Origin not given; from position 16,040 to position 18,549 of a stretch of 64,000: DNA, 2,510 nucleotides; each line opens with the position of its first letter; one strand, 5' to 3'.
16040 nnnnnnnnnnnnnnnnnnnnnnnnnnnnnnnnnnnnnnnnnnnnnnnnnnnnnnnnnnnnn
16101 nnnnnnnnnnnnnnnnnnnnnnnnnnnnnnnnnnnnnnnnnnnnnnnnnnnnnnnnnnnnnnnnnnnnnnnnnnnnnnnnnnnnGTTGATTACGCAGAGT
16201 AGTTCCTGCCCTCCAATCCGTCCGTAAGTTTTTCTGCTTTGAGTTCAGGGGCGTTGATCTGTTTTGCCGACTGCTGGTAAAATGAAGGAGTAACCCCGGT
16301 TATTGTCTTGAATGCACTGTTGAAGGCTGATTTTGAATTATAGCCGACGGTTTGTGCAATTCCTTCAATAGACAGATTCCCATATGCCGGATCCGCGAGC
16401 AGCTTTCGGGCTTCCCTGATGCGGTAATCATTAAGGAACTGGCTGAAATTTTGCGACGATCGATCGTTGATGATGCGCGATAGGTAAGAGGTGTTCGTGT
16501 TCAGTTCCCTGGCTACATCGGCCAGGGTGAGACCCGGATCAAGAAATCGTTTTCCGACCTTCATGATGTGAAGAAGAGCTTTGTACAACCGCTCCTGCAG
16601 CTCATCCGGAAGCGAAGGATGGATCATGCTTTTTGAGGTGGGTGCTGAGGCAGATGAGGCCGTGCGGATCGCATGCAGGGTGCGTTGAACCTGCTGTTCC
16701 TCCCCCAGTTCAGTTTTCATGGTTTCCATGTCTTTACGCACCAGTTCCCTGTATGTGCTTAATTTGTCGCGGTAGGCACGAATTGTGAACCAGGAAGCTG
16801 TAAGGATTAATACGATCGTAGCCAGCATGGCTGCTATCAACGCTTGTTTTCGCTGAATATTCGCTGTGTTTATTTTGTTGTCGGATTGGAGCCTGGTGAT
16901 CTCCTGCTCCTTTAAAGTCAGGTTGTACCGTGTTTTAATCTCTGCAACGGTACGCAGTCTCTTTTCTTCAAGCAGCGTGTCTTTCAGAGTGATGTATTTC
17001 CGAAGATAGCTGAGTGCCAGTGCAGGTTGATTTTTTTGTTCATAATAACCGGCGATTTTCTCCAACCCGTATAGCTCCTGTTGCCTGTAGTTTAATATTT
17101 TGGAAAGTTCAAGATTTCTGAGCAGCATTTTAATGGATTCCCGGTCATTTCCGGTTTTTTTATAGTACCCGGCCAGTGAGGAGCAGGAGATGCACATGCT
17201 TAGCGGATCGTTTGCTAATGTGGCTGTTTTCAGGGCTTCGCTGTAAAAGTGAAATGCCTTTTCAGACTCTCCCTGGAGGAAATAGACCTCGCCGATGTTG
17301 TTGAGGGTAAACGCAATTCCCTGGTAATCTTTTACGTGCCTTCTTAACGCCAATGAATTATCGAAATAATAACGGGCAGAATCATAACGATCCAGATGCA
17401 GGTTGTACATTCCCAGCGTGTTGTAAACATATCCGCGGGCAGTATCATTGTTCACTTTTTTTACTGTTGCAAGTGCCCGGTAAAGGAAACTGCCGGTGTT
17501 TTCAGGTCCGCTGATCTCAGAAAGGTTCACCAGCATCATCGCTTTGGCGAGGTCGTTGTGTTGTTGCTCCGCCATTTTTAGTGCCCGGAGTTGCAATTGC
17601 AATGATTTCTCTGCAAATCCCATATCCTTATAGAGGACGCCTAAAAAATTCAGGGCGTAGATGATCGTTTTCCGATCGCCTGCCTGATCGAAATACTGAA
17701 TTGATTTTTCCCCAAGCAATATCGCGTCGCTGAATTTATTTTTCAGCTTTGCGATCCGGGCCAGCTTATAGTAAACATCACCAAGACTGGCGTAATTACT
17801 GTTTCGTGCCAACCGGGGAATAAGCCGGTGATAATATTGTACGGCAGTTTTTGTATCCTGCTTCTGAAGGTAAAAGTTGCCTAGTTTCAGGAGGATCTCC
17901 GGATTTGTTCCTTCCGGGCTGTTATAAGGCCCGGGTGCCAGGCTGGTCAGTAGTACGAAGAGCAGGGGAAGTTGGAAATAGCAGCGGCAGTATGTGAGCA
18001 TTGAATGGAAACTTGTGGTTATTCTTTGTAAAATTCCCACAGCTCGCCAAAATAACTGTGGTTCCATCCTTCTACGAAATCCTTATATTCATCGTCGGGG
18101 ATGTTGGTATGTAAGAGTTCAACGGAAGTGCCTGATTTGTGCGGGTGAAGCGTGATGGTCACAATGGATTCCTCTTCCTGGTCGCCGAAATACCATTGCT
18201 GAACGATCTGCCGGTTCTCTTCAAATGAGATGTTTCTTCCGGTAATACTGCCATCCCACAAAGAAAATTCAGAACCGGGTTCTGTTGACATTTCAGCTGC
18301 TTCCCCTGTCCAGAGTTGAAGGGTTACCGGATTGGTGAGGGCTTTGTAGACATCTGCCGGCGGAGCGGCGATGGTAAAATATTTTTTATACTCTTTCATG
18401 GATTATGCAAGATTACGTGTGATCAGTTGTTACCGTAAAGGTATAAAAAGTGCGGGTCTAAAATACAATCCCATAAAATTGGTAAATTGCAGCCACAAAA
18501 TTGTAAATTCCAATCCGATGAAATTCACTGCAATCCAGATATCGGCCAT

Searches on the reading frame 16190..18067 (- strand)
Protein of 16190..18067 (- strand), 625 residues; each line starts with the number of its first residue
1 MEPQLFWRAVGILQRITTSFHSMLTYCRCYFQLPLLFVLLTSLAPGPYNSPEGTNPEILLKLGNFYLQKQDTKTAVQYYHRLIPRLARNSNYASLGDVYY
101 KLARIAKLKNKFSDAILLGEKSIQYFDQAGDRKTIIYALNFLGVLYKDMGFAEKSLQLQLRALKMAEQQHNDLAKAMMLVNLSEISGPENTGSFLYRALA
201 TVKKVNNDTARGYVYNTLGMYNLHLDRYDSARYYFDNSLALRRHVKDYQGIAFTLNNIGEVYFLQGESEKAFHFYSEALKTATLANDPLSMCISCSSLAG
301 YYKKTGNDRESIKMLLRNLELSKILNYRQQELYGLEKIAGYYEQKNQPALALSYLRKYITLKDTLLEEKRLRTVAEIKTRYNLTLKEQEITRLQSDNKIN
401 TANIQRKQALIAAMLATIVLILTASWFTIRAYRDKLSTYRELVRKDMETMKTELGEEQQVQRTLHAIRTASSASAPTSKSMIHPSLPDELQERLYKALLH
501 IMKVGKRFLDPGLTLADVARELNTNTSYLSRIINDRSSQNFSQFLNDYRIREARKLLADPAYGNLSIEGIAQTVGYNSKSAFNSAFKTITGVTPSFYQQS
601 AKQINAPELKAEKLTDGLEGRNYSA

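Call 45: search_protein_families(library=pfam, proteins=[window:16190-18067:-], max_evalue=0.01)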
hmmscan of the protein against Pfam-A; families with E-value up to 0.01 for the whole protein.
window:16190-18067:- (625 aa): 18 families
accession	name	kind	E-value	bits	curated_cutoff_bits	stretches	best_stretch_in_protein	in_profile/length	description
PF13424.12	TPR_12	-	3.6e-28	98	30.1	3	214-281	5-74/77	Tetratricopeptide repeat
PF12833.13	HTH_18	-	7.7e-19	68.2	33.6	1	519-599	2-79/80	Helix-turn-helix domain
PF07719.23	TPR_2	-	1.1e-12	47.5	27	1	252-280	1-29/34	Tetratricopeptide repeat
PF00165.29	HTH_AraC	-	1.7e-11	44.4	26.6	1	563-597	7-40/42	Bacterial regulatory helix-turn-helix proteins, AraC family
PF13374.12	TPR_10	-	2.5e-11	43.6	27.5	0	215-245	5-35/42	Tetratricopeptide repeat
PF00515.34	TPR_1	-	3.2e-09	36.7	27.8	1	253-280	2-29/34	Tetratricopeptide repeat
PF13181.12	TPR_8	-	2.3e-08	34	25.7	0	57-79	2-24/34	Tetratricopeptide repeat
PF17874.7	TPR_MalT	-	2.7e-07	30.6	45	0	198-283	27-111/336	MalT-like TPR region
PF13176.12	TPR_7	-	1.2e-06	28.5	27.9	0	59-89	2-31/36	Tetratricopeptide repeat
PF13431.12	TPR_17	-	1.3e-05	25.5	24.4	0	54-77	11-34/34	Tetratricopeptide repeat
PF13428.12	TPR_14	-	0.00011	23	23.5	0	56-84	1-29/44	Tetratricopeptide repeat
PF13174.12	TPR_6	-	0.0003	21.7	26.3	0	59-83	3-27/33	Tetratricopeptide repeat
PF14559.12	TPR_19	-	0.0004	21.1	25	0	54-95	23-64/68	Tetratricopeptide repeat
PF10602.15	RPN7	-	0.00049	20.3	29.6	0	252-298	36-82/174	26S proteasome subunit RPN7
PF13432.12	TPR_16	-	0.0059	17.5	32.7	0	56-84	31-59/65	Tetratricopeptide repeat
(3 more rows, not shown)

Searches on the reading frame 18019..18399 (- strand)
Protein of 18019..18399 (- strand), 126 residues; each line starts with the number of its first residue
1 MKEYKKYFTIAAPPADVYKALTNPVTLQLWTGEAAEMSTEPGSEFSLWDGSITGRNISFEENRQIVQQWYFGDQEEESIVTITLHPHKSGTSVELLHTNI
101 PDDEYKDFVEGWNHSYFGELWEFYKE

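Call 45: search_protein_families(library=pfam, proteins=[window:18019-18399:-], max_evalue=0.01)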
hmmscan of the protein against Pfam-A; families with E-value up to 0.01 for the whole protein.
window:18019-18399:- (126 aa): 2 families
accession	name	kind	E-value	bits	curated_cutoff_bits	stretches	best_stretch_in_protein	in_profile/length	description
PF08327.17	AHSA1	-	7.1e-22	78.4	22.1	1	11-118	1-118/125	Activator of Hsp90 ATPase homolog 1-like protein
PF10604.15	Polyketide_cyc2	-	0.0059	17.3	27.4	1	8-92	8-101/142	Polyketide cyclase / dehydrase and lipid transport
